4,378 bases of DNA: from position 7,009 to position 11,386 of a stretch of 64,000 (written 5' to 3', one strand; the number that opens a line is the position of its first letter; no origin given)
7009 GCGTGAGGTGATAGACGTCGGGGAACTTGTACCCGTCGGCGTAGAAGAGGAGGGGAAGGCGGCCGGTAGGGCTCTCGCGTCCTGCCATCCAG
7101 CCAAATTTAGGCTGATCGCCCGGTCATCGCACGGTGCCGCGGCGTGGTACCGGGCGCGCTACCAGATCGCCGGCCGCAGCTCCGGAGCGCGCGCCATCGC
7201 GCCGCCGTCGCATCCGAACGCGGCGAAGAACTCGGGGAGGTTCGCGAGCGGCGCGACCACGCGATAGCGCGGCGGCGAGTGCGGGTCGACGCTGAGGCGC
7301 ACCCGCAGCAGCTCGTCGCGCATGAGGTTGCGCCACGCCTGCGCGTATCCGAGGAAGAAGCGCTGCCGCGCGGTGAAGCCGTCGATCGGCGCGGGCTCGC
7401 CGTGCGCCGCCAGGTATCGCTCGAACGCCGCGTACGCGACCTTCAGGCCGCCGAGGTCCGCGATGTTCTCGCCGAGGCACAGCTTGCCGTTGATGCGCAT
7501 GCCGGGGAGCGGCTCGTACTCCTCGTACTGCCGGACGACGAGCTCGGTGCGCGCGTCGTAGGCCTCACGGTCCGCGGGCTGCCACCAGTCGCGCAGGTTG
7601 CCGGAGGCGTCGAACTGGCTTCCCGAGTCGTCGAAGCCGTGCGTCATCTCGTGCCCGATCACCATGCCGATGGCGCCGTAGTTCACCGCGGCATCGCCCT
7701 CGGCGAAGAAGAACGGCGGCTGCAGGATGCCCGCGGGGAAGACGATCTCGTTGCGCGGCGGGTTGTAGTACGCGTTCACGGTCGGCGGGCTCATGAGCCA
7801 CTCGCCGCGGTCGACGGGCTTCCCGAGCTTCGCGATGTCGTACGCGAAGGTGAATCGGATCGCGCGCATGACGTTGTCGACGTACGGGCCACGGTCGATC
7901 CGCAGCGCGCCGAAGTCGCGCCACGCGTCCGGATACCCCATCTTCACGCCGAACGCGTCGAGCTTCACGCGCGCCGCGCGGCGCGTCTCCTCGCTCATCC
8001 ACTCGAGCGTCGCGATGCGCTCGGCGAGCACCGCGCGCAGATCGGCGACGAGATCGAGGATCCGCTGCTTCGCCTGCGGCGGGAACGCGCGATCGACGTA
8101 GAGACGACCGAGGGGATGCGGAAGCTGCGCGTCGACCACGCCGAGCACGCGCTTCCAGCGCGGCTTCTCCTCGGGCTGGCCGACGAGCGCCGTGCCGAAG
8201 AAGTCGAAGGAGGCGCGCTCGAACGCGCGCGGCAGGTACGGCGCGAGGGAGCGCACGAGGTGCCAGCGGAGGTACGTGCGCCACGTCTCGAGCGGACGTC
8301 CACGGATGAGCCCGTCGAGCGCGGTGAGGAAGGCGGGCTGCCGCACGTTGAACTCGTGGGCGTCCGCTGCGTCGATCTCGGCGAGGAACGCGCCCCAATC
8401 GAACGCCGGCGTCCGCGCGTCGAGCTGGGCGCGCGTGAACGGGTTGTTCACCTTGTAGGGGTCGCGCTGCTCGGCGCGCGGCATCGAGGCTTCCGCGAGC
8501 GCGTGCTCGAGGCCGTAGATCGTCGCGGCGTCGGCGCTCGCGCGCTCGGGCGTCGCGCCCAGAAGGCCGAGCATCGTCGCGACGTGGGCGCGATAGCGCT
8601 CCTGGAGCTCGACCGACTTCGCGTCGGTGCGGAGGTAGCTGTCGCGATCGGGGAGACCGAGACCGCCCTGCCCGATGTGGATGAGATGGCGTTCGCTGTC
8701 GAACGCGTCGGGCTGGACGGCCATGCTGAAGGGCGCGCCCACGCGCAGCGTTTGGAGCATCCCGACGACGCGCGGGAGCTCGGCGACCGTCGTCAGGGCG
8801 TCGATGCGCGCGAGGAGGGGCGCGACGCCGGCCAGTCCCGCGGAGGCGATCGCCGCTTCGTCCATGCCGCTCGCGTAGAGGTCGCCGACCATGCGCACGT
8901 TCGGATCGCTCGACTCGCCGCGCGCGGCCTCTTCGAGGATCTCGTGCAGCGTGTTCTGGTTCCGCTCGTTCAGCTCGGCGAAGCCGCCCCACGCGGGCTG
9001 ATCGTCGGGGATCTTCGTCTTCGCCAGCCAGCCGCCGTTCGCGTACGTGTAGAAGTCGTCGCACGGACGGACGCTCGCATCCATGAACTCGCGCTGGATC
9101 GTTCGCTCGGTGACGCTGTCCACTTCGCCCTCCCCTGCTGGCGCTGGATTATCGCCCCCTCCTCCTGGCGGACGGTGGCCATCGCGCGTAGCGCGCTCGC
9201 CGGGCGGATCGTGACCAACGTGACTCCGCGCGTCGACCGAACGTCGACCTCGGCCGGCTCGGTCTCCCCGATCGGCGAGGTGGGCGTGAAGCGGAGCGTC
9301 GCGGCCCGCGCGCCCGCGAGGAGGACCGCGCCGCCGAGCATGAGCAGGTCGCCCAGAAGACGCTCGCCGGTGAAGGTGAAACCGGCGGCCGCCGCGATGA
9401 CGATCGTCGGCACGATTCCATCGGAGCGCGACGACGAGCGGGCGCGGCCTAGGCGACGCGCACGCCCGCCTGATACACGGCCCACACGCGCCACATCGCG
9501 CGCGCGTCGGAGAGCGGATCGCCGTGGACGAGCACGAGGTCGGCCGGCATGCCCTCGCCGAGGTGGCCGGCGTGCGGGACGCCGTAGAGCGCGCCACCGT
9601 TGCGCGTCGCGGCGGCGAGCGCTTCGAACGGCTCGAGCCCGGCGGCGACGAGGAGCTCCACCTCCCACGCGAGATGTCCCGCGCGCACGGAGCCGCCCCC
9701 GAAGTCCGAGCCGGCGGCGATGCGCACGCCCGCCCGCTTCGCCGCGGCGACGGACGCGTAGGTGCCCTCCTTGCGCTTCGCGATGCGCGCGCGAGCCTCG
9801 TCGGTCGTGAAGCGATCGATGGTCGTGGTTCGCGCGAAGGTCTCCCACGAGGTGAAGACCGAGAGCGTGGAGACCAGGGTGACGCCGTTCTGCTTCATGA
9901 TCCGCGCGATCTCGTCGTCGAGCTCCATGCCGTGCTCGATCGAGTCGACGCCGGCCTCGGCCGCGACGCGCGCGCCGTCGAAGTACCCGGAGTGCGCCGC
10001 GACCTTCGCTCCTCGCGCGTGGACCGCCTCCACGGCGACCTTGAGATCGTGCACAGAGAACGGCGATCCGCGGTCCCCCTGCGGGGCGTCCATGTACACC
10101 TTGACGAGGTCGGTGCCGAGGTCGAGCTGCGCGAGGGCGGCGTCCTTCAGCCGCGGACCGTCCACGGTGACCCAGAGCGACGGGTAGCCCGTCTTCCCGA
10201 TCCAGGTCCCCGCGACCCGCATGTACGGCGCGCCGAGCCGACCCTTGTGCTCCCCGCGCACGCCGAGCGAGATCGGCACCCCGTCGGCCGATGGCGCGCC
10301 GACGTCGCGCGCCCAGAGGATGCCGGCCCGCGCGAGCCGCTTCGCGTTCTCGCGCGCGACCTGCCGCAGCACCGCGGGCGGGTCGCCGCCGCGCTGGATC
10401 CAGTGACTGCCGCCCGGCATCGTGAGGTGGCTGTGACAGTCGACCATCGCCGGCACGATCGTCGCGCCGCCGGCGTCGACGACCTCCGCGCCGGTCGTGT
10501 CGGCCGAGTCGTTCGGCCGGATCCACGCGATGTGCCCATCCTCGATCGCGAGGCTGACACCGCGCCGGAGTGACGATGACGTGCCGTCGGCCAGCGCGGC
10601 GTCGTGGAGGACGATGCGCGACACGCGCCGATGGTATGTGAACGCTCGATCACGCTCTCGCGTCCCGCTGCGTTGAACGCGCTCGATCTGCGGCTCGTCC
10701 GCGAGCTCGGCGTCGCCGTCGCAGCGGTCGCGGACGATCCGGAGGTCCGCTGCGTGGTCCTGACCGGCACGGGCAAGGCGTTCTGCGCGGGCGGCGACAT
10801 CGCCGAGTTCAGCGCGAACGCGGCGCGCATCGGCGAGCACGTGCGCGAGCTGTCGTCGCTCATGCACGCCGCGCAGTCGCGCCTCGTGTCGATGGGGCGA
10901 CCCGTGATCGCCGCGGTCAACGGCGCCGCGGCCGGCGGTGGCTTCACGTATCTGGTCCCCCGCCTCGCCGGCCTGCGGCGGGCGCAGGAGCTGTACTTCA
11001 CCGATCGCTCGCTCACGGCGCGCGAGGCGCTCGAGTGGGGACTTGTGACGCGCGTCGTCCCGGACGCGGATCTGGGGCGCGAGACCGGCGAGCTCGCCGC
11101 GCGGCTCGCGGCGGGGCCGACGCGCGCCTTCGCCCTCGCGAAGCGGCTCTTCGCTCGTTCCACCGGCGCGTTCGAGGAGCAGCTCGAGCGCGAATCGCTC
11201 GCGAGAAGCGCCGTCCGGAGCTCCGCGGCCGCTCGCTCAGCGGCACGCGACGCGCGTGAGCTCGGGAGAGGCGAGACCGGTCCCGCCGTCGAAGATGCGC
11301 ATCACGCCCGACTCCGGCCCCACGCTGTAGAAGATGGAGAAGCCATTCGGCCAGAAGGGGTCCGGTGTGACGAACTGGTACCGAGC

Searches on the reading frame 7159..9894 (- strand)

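Call 56: search_protein_families(library=pfam, proteins=[window:7159-9894:-], max_evalue=0.0001)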
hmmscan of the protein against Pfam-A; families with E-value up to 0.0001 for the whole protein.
window:7159-9894:- (911 aa): 2 families
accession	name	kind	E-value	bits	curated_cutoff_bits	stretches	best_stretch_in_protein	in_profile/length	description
PF05649.18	Peptidase_M13_N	-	6.2e-121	404.8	32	1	277-655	1-381/381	Peptidase family M13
PF01431.27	Peptidase_M13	-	1.1e-65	221.6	24.5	1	707-900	1-197/205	Peptidase family M13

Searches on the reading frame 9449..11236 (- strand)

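Call 56: search_protein_families(library=pfam, proteins=[window:9449-11236:-], max_evalue=0.0001)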
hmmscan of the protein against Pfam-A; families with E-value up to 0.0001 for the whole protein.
window:9449-11236:- (595 aa): 2 families
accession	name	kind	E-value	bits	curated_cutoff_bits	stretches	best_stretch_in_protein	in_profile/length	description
PF01979.26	Amidohydro_1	-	1.2e-23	84.3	25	1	259-583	1-331/345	Amidohydrolase family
PF07969.17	Amidohydro_3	-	3.2e-10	40.5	29.7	1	381-593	247-470/472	Amidohydrolase family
